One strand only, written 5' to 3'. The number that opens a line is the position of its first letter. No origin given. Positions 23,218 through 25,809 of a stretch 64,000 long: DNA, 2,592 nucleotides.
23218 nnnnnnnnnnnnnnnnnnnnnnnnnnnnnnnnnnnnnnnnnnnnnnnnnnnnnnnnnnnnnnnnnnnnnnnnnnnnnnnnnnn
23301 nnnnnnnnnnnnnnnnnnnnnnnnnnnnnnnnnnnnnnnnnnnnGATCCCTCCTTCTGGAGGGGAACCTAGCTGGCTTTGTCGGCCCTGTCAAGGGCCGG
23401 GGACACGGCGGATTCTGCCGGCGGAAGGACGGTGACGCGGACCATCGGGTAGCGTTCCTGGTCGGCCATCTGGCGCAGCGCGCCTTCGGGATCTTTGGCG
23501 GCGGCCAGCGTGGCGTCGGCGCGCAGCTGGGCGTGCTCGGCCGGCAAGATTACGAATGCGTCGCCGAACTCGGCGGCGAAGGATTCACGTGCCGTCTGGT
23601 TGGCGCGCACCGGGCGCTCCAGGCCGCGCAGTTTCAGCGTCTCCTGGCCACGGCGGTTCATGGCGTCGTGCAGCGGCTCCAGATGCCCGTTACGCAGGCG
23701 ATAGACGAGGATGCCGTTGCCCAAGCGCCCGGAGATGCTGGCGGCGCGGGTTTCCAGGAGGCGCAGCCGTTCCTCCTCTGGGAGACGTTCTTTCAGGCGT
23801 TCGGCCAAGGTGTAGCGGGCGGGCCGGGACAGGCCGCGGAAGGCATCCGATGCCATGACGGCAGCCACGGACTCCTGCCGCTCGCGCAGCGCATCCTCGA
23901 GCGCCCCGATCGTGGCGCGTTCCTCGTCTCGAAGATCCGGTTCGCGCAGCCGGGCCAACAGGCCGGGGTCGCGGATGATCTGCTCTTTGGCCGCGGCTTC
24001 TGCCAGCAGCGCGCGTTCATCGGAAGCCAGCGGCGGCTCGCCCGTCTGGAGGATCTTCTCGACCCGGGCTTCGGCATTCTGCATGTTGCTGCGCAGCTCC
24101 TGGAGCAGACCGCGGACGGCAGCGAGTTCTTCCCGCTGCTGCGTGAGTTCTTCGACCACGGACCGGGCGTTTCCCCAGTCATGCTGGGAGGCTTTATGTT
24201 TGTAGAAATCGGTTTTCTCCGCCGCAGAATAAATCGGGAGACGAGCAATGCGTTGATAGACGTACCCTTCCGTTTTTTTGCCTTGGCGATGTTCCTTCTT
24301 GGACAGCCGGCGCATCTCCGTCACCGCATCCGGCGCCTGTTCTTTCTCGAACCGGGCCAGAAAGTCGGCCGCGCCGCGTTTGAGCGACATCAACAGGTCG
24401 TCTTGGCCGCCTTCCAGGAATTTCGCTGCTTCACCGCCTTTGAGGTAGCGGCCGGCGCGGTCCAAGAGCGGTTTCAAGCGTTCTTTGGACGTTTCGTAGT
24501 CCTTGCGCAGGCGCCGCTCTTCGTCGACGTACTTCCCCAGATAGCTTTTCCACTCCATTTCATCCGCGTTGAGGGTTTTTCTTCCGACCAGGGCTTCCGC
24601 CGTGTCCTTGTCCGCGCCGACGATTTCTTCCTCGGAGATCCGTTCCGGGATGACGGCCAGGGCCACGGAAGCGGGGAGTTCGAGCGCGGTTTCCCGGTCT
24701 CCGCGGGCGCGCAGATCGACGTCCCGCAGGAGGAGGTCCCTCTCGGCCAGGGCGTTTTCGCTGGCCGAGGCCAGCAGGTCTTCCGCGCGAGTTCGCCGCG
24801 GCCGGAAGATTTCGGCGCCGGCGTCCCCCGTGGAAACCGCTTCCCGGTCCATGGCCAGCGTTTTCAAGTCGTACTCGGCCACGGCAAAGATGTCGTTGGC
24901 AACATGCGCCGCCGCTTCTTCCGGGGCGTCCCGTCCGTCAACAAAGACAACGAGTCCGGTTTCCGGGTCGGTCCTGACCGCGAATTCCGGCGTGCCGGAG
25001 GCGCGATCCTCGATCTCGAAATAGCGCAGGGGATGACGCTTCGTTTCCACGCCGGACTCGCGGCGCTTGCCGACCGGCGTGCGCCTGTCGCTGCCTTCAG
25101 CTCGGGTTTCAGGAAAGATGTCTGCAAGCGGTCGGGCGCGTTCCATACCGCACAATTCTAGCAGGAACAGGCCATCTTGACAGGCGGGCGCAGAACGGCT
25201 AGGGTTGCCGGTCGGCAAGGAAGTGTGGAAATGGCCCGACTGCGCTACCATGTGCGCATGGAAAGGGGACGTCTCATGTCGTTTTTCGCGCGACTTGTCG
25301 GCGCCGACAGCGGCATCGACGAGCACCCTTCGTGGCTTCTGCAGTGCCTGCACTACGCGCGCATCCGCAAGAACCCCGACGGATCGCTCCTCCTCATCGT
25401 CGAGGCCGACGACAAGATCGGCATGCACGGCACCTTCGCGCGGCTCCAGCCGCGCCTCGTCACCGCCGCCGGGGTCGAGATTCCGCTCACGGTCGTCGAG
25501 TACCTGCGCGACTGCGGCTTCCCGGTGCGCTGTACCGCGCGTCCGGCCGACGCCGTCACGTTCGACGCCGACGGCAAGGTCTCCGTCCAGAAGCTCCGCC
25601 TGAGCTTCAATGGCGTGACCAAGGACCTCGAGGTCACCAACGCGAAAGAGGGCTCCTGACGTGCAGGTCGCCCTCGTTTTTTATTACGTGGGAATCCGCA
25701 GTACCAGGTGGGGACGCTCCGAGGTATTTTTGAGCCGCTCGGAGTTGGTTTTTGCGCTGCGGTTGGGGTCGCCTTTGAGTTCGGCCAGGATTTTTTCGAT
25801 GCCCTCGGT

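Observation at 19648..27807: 8-kb island of large, charged, low-complexity hypothetical proteins including a tandem paralog pair, framed by consensus promoters and palindromic terminators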

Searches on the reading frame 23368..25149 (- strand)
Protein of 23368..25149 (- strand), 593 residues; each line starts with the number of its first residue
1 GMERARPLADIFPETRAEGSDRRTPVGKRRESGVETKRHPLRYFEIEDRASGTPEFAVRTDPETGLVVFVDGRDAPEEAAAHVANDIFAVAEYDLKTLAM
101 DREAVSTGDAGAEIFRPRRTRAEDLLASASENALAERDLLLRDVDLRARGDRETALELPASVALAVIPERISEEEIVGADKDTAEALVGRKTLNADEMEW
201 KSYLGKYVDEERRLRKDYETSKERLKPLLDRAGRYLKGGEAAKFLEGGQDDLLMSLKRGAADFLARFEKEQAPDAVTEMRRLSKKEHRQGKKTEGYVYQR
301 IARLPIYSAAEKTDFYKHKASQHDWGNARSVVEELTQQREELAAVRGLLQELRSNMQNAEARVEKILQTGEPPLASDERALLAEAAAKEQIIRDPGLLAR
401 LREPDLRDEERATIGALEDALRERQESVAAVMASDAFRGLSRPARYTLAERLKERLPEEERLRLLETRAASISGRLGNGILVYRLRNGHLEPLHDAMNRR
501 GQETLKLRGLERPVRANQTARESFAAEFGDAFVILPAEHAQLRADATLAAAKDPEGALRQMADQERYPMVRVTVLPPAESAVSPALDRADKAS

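Call 3: search_protein_families(library=pfam, proteins=[window:23368-25149:-], max_evalue=0.1)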
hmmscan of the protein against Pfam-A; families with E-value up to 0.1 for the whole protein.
window:23368-25149:- (593 aa): 0 families

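Call 4: search_protein_families(library=ncbifam, proteins=[window:23368-25149:-], max_evalue=0.1)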
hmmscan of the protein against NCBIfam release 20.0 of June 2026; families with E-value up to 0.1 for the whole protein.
window:23368-25149:- (593 aa): 0 families

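Call 10: find_homologous_proteins(query=window:23368-25149:-)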
Query window:23368-25149:- (593 aa): 7 proteins with E <= 0.001 among 8000 candidates.
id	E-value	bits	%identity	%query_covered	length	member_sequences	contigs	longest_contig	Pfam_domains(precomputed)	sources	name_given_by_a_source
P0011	0.0e+0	1251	100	100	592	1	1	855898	-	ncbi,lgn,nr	ncbi:hypothetical protein EPO33_05370 [Patescibacteria group bacterium]|nr:MAG: hypothetical protein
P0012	6.7e-257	872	72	99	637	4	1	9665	-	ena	-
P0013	1.7e-253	861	70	98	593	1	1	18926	-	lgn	-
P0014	6.0e-224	763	66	100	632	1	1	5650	-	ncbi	-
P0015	1.2e-222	759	66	99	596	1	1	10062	-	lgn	-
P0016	1.1e-215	736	64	97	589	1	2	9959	-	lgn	-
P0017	8.3e-205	700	59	100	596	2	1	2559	-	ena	-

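Call 44: search_protein_families(library=phrogs, proteins=[window:23368-25146:-], max_evalue=0.01)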
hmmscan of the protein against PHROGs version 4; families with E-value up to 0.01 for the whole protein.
window:23368-25146:- (592 aa): 0 families

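Call 45: search_protein_families(library=padloc, proteins=[window:23368-25146:-], max_evalue=0.01)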
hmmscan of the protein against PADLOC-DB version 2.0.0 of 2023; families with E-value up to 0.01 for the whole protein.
window:23368-25146:- (592 aa): 0 families

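Call 78: list_cluster_members(proteins=[P0011, P0002, P0008, P0010, P0024, P0014])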
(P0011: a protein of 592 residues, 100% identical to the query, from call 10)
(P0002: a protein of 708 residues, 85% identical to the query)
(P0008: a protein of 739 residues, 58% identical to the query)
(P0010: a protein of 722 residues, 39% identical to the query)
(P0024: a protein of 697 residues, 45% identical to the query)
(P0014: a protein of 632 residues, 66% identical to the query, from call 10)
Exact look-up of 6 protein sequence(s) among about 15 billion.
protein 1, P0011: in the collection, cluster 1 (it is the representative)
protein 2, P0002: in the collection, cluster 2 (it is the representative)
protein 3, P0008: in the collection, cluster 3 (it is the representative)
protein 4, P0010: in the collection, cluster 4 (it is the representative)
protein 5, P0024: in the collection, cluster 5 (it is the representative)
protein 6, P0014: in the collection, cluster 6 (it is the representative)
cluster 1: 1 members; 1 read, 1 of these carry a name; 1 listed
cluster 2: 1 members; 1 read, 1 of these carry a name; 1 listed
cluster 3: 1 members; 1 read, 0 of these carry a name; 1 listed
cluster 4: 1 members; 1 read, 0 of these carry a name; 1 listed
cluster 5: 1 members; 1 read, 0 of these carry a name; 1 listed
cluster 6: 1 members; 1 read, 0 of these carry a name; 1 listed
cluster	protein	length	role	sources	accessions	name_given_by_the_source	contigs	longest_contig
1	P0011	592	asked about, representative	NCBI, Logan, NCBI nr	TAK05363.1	hypothetical protein EPO33_05370 [Patescibacteria group bacterium] | MAG: hypothetical protein EPO33_05370 [Patescibacteria group bacterium]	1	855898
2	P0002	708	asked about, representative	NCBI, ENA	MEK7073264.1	MAG: hypothetical protein AAB974_02380 [Patescibacteria group bacterium]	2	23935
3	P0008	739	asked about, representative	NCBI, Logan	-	-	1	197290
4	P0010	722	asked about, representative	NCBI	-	-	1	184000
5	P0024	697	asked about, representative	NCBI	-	-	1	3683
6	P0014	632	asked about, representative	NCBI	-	-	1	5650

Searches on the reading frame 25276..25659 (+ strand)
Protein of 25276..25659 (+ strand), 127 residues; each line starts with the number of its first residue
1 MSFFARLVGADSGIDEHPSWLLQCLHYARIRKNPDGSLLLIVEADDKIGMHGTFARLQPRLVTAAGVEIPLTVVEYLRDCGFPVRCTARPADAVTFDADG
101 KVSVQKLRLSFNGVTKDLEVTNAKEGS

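Call 44: search_protein_families(library=phrogs, proteins=[window:25276-25659:+], max_evalue=0.01)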
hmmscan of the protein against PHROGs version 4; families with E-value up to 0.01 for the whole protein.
window:25276-25659:+ (127 aa): 0 families

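Call 45: search_protein_families(library=padloc, proteins=[window:25276-25659:+], max_evalue=0.01)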
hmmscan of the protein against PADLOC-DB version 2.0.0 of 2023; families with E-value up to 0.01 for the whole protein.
window:25276-25659:+ (127 aa): 0 families

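Call 76: search_solved_structures(query=A4, max_evalue=10)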
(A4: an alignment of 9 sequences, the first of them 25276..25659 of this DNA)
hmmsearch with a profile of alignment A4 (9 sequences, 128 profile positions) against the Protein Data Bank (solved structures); distinct sequences matched with E-value up to 10: 1.
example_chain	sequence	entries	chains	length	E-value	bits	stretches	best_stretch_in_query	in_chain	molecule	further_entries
5gj3_A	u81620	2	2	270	0.021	18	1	53-93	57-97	Periplasmic binding protein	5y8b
